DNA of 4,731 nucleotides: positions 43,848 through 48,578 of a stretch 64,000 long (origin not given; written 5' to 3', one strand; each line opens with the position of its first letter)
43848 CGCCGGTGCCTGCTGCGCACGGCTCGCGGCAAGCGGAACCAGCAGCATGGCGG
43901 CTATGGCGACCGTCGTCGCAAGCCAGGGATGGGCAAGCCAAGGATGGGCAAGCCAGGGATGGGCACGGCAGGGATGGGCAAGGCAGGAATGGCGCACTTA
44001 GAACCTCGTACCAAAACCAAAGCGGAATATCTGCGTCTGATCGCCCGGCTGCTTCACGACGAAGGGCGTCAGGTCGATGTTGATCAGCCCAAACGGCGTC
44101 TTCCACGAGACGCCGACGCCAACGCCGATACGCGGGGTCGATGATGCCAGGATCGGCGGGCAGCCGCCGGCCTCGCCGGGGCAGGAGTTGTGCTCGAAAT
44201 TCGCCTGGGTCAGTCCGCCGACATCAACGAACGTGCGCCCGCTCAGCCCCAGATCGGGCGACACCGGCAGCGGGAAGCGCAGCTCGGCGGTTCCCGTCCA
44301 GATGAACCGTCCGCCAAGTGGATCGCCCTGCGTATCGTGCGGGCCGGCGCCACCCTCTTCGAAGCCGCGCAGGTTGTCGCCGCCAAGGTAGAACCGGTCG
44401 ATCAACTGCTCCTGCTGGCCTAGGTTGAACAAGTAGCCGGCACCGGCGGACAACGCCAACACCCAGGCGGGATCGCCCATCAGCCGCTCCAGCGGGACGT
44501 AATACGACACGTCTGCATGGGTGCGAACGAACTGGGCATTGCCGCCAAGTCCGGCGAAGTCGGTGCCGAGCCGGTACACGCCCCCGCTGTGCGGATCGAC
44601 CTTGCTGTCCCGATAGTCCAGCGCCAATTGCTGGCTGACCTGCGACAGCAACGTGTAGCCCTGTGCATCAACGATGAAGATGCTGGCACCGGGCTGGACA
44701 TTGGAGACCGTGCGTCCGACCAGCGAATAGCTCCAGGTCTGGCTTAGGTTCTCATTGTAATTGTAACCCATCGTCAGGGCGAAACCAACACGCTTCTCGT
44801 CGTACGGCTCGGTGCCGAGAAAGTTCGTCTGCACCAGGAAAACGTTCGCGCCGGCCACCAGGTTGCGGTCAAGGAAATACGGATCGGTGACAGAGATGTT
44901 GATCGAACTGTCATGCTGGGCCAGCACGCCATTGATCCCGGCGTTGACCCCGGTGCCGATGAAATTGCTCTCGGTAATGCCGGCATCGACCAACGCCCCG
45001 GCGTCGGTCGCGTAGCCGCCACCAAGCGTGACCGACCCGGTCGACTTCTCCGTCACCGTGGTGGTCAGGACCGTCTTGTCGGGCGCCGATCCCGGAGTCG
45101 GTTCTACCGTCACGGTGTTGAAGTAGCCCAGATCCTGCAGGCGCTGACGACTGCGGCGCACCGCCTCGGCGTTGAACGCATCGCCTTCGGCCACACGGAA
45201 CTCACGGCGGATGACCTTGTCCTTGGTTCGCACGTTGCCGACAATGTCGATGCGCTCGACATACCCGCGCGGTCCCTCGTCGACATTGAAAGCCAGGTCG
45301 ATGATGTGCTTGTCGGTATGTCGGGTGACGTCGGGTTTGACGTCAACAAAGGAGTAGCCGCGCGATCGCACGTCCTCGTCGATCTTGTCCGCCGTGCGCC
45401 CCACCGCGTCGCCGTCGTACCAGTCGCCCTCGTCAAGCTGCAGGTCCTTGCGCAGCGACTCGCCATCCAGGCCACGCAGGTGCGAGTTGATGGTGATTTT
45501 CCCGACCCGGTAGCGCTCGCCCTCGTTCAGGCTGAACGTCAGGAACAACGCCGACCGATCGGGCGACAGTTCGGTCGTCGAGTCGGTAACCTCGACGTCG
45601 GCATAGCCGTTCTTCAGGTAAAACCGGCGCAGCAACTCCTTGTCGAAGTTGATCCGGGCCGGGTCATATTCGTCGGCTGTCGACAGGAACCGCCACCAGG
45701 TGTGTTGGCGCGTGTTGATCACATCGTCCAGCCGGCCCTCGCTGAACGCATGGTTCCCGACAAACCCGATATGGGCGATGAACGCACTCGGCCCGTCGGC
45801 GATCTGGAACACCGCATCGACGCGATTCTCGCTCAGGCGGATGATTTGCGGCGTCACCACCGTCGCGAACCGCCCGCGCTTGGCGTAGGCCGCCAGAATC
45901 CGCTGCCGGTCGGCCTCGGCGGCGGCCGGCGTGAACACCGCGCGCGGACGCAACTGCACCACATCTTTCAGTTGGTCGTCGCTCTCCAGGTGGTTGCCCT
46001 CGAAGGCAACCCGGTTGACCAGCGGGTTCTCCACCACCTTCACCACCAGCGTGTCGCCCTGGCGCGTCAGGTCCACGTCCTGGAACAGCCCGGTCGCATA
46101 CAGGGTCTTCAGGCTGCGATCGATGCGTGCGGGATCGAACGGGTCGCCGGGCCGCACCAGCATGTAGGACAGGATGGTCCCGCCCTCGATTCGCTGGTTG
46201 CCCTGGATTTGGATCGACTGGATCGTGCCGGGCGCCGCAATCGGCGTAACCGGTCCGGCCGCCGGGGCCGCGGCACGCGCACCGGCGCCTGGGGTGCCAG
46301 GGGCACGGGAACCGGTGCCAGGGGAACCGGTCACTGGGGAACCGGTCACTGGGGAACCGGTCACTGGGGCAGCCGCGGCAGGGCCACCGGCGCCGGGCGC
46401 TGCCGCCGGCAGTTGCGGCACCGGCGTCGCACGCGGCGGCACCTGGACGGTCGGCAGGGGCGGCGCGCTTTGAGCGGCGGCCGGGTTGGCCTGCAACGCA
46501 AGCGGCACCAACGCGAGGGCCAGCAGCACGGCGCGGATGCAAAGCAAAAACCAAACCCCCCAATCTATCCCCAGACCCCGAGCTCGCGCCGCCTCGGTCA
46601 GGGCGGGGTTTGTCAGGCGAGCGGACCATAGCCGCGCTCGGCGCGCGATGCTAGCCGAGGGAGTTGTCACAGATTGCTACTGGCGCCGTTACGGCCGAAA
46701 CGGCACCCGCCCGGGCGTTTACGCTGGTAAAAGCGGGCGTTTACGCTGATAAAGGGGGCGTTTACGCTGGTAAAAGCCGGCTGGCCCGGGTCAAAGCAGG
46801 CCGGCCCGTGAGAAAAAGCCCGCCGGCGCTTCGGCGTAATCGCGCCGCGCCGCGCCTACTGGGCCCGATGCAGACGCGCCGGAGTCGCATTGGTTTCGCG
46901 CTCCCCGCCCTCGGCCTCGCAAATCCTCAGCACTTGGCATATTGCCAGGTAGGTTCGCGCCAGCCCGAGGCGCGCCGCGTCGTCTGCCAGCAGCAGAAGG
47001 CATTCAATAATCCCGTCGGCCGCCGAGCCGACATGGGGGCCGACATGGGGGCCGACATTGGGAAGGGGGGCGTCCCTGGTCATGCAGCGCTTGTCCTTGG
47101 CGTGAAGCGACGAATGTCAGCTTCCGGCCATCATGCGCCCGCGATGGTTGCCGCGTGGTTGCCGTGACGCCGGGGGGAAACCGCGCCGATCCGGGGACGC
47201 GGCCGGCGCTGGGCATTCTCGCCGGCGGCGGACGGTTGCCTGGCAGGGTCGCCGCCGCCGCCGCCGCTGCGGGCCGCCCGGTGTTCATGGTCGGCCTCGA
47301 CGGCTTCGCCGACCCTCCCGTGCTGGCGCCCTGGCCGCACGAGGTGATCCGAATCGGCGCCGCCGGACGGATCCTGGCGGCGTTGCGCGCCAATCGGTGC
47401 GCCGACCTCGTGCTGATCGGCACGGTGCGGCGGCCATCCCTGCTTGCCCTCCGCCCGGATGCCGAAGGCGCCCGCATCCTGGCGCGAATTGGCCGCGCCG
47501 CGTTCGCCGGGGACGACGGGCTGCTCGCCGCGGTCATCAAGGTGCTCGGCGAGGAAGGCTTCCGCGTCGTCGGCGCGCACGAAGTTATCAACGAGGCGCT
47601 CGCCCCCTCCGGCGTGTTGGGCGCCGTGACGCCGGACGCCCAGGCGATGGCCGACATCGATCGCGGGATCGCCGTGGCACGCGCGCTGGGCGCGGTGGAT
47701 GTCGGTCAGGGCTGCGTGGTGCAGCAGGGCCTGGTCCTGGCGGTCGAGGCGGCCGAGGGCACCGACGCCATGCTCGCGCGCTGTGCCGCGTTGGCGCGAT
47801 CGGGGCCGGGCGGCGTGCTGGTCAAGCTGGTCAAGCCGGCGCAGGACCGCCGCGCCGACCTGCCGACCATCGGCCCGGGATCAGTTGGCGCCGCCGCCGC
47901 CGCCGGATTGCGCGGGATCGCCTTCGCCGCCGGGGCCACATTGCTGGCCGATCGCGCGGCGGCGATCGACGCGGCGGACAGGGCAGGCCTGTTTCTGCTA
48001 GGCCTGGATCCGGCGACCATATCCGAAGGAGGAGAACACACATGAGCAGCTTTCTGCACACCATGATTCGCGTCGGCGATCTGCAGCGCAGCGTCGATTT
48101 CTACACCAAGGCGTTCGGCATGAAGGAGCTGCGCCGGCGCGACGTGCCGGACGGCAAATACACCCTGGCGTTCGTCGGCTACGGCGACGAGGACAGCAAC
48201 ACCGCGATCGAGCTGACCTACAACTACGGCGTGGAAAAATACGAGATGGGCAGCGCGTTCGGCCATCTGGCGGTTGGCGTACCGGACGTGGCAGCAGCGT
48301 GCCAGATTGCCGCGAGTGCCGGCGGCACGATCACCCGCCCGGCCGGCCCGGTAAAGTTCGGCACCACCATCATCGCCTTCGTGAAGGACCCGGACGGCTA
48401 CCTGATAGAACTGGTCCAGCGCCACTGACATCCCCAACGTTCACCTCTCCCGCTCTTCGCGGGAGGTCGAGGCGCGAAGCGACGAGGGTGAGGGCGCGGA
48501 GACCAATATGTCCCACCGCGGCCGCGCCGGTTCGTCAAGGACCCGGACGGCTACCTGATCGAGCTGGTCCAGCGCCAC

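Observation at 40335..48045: lpxA-fabZ-lpxD-skp-bamA block is inverted relative to lpxI; lpxB missing from the neighbourhood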

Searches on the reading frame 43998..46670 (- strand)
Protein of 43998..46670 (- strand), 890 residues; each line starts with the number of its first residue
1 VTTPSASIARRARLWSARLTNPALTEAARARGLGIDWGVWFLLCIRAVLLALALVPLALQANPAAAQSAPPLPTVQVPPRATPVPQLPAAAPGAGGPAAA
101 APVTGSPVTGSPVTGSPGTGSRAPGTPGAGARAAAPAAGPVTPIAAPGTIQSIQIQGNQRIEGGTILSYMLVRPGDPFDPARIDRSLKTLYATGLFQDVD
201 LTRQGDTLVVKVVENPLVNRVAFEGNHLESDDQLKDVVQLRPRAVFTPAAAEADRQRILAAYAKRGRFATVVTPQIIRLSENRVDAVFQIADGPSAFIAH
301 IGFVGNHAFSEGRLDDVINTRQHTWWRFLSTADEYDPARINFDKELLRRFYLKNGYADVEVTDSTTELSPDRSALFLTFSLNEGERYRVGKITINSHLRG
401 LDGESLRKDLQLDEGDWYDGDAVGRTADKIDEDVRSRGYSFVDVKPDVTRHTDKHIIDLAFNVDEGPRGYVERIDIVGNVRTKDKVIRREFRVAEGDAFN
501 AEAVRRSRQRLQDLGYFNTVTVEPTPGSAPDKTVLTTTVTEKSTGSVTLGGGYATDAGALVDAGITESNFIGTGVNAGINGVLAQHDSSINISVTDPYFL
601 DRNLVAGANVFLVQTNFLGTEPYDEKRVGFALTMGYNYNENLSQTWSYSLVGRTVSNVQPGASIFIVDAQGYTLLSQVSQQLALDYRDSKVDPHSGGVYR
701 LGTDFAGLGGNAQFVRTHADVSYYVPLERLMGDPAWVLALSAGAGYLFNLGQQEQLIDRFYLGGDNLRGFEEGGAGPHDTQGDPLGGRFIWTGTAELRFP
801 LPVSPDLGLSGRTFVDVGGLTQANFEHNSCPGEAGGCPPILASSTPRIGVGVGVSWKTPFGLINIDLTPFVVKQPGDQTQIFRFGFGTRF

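Call 3: search_protein_families(library=ncbifam, proteins=[window:43998-46670:-])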
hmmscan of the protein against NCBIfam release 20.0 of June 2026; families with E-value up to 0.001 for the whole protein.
window:43998-46670:- (890 aa): 6 families
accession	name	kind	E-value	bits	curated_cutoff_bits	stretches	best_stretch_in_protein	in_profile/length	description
TIGR03303.1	OM_YaeT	equivalog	3.5e-209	696.8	297.15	1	149-890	2-741/741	outer membrane protein assembly factor BamA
NF008287.0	PRK11067.1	subfamily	1.7e-102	344.2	1181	1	149-889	25-801/802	outer membrane protein assembly factor BamA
NF047950.2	ATportTamA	equivalog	2.4e-28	99.1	625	2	481-888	193-567/569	autotransporter assembly complex protein TamA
NF052279.1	lipo_TamL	exception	1.3e-15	57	400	1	335-439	93-197/747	translocation and assembly module lipoprotein TamL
NF058613.1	OMPAssmBamADein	equivalog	1e-14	53.5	1050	1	473-593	410-533/857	outer membrane protein assembly factor BamA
TIGR00992.1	3a0901s03IAP75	subfamily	5.8e-14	51.3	1163.25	1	470-558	273-364/718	IAP75 family chloroplast envelope protein translocase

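Call 4: search_protein_families(library=pfam, proteins=[window:43998-46670:-])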
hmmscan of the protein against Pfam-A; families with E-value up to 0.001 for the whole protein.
window:43998-46670:- (890 aa): 4 families
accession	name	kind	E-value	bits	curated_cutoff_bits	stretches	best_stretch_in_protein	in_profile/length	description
PF07244.20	POTRA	-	4.7e-69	229.5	21.3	5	470-542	2-79/79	Surface antigen variable number repeat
PF01103.29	Omp85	-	1.8e-64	218.7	24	1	569-890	1-325/325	Omp85 superfamily domain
PF25282.1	POTRA1_3_Toc75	-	3.3e-07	30.9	27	0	492-536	49-93/99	Toc75-like, POTRA domain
PF08478.15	POTRA_1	-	0.00028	21.6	23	0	471-523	3-55/69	POTRA domain, FtsQ-type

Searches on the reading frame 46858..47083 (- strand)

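Call 50: search_protein_families(library=pfam, proteins=[window:46858-47083:-], max_evalue=0.01)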
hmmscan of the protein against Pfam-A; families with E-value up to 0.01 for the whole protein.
window:46858-47083:- (75 aa): 0 families

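Call 52: search_protein_families(library=ncbifam, proteins=[window:46858-47083:-], max_evalue=0.01)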
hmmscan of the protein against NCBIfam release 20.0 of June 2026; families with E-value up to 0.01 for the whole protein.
window:46858-47083:- (75 aa): 0 families
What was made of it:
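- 46858..47083 (-): Conserved 75-aa ORF of unknown family, transcribed divergently from lpxI. In collinear relatives it lies between lpxA and lpxI. No Pfam or NCBIfam match (calls 50, 52).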

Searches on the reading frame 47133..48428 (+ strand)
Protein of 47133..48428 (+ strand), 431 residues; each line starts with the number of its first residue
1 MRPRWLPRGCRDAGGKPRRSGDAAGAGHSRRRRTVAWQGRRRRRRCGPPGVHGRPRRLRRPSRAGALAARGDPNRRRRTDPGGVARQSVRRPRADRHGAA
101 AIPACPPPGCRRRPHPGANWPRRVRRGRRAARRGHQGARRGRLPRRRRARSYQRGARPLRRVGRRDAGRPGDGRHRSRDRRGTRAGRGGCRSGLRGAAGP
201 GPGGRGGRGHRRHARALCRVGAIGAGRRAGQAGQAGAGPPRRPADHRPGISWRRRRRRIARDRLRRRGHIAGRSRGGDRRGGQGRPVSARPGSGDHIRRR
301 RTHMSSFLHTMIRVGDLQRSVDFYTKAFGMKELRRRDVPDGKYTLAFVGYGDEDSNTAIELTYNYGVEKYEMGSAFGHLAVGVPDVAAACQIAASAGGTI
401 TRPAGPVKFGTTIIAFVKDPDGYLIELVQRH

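Call 3: search_protein_families(library=ncbifam, proteins=[window:47133-48428:+])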
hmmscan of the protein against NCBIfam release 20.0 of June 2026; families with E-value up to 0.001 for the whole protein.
window:47133-48428:+ (431 aa): 5 families
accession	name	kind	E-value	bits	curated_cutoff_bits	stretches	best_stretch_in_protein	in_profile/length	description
NF007629.0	PRK10291.1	equivalog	3.6e-51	172.6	246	1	307-429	3-125/135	lactoylglutathione lyase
TIGR00068.2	glyox_I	equivalog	2.2e-44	150.8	120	1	307-430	2-140/143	lactoylglutathione lyase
NF050074.1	glyox_I_GloA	exception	1e-30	106.3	165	1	307-429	2-121/121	lactoylglutathione lyase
TIGR03081.1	metmalonyl_epim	equivalog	0.00017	22.1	114.95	1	309-429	4-129/129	methylmalonyl-CoA epimerase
NF000125.1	498180014_fosA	hypoth_equivalog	0.00086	19.5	250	0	305-427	4-116/129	Fos family putative thiol transferase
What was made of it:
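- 48042..48428 (+): gloA (glyoxalase I). Its start overlaps the lpxI stop by 4 bp (ATGA). It follows lpxI throughout the Acetobacteraceae, in the place lpxB occupies in other alphaproteobacteria. TIGR00068, 151 bits against a cutoff of 120 (call 3).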

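Call 4: search_protein_families(library=pfam, proteins=[window:47133-48428:+])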
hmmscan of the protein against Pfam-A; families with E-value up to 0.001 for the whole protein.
window:47133-48428:+ (431 aa): 3 families
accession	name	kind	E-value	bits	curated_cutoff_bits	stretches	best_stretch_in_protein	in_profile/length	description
PF00903.31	Glyoxalase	-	8.6e-25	87.9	20.6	1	307-427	2-121/121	Glyoxalase/Bleomycin resistance protein/Dioxygenase superfamily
PF13669.12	Glyoxalase_4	-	4e-07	30.7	27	1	309-405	2-97/109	Glyoxalase/Bleomycin resistance protein/Dioxygenase superfamily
PF18029.7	Glyoxalase_6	-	0.00032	21.8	23.6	0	311-427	3-105/106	Glyoxalase-like domain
